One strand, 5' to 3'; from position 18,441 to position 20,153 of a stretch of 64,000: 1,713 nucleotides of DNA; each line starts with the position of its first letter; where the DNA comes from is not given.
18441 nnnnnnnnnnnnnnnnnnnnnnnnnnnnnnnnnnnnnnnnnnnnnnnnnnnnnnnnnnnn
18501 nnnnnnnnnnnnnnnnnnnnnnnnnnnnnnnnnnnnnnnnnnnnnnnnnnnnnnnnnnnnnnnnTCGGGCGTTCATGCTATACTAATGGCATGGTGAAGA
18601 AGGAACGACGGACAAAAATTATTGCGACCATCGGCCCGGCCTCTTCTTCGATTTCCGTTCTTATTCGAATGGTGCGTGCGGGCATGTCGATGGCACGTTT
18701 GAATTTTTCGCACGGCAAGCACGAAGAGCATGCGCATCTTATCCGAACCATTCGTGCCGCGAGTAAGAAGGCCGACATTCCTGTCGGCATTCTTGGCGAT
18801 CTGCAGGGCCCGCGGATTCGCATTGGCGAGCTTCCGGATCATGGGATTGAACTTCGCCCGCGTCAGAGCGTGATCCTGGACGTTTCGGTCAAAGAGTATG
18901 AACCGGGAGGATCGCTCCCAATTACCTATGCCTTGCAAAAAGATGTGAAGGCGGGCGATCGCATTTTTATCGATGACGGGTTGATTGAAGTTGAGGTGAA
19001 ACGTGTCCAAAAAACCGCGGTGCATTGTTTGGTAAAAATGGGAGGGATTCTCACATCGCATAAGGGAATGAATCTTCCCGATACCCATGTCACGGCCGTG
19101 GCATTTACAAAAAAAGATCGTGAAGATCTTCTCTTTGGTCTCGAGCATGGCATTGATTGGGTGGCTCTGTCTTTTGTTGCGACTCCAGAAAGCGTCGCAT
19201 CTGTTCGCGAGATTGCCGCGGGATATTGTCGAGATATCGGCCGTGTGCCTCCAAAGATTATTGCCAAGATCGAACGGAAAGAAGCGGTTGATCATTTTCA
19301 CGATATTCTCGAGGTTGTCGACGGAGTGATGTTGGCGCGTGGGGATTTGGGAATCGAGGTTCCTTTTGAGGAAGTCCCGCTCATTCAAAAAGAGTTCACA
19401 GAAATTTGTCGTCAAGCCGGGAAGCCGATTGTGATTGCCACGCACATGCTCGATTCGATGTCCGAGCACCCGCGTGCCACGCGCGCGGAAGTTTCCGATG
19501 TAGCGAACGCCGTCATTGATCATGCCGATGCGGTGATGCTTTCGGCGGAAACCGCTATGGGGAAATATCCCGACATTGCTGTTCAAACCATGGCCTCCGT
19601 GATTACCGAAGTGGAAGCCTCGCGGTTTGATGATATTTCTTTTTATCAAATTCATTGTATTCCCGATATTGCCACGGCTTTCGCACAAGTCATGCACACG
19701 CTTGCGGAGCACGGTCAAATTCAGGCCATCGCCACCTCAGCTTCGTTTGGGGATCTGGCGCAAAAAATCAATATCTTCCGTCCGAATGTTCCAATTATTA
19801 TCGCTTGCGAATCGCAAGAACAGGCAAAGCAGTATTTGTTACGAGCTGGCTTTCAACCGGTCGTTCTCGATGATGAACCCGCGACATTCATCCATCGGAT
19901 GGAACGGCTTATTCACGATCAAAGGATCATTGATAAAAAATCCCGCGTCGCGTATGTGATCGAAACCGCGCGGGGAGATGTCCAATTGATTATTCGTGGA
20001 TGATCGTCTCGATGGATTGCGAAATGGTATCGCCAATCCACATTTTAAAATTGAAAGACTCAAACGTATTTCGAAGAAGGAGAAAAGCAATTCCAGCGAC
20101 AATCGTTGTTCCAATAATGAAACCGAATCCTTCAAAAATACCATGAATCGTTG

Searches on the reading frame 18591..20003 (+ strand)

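Call 9: search_protein_families(library=pfam, proteins=[window:18591-20003:+], max_evalue=0.001)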
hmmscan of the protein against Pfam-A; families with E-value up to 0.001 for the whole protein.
window:18591-20003:+ (470 aa): 2 families
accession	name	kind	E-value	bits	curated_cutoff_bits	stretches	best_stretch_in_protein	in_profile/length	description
PF00224.27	PK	-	4.7e-107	358.3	30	1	6-331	2-328/328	Pyruvate kinase, barrel domain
PF02887.21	PK_C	-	1.5e-08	35.2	28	1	364-459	3-100/114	Pyruvate kinase, alpha/beta domain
